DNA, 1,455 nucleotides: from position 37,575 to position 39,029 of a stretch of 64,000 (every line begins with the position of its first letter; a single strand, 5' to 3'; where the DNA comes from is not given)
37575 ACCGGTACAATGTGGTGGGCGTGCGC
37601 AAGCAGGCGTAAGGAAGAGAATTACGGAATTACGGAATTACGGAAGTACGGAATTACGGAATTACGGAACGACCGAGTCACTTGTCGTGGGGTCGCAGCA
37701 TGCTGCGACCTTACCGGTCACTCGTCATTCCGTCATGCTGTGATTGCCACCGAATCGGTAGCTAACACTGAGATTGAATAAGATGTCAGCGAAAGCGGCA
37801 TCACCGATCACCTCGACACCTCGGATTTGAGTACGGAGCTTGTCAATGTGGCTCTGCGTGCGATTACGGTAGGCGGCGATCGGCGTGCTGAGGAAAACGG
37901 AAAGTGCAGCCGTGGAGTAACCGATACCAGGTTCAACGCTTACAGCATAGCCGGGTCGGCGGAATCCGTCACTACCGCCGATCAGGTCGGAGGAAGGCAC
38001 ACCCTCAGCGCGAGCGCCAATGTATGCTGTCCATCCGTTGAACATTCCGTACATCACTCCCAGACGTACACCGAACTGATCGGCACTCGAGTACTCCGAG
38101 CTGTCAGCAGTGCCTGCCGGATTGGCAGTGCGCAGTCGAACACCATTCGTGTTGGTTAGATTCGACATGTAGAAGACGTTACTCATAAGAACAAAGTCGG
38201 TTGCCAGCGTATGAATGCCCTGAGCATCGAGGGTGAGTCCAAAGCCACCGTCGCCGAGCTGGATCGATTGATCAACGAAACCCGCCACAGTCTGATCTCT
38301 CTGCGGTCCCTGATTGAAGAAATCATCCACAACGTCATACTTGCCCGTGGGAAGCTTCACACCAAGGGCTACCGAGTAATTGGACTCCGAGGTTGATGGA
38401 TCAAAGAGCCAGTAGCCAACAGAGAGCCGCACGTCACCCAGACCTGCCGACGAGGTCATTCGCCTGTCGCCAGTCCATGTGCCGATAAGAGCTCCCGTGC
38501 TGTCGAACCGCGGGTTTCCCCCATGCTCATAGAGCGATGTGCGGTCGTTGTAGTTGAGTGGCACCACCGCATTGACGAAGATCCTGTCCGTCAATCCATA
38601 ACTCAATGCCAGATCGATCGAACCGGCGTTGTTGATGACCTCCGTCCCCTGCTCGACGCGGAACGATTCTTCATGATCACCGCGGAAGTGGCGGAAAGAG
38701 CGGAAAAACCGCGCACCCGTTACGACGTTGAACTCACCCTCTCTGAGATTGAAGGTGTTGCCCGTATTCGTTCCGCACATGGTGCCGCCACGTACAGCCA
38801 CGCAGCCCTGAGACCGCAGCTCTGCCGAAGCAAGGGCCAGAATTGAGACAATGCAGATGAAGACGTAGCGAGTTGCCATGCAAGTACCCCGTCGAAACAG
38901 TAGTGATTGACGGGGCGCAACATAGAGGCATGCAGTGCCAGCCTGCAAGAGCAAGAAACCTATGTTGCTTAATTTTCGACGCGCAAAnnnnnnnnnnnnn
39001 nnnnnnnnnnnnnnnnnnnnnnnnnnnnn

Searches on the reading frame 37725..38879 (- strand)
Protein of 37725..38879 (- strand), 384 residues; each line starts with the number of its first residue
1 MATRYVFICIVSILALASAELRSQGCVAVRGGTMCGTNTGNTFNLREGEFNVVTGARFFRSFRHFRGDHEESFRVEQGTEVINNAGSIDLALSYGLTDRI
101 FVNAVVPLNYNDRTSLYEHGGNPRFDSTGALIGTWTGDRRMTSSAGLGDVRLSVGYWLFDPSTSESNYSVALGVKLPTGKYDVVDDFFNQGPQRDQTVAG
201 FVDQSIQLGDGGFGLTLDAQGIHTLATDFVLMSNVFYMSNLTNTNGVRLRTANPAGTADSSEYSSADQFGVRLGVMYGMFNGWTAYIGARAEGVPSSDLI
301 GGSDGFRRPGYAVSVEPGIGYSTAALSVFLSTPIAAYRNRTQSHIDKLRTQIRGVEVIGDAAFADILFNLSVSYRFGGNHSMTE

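Call 38: find_encoding_contigs(protein=window:37725-38879:-, flank=4000, max_places=10)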
Protein window:37725-38879:- (384 aa): 7 contigs read that carry it; 4 places shown.
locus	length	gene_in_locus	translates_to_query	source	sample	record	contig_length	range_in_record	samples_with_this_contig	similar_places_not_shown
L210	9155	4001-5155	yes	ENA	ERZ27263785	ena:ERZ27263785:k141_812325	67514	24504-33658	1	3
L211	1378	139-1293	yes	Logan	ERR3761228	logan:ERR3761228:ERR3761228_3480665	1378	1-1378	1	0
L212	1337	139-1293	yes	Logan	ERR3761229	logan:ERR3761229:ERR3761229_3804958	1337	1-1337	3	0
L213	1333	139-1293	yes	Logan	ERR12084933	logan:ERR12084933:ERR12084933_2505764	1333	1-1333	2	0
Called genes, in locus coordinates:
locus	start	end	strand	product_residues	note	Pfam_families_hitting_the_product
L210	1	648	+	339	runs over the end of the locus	-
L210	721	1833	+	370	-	PF05222:AlaDh_PNT_N, PF07992:Pyr_redox_2 (weak), PF01262:AlaDh_PNT_C, PF00070:Pyr_redox (weak), PF02826:2-Hacid_dh_C (weak)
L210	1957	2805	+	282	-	-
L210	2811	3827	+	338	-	-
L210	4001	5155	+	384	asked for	PF13557:Phenol_MetA_deg (faint)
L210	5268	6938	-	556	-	PF00171:Aldedh, PF05893:LuxC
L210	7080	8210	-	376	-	PF01053:Cys_Met_Meta_PP, PF01041:DegT_DnrJ_EryC1 (weak)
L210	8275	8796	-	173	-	PF18962:Por_Secre_tail (weak)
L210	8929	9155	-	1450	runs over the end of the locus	PF17517:IgGFc_binding, PF15780:ASH (faint), PF22073:Cep192_D4 (faint), PF13860:FlgD_ig (faint), PF18962:Por_Secre_tail (weak)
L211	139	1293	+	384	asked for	PF13557:Phenol_MetA_deg (faint)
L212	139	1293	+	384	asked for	PF13557:Phenol_MetA_deg (faint)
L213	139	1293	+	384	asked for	PF13557:Phenol_MetA_deg (faint)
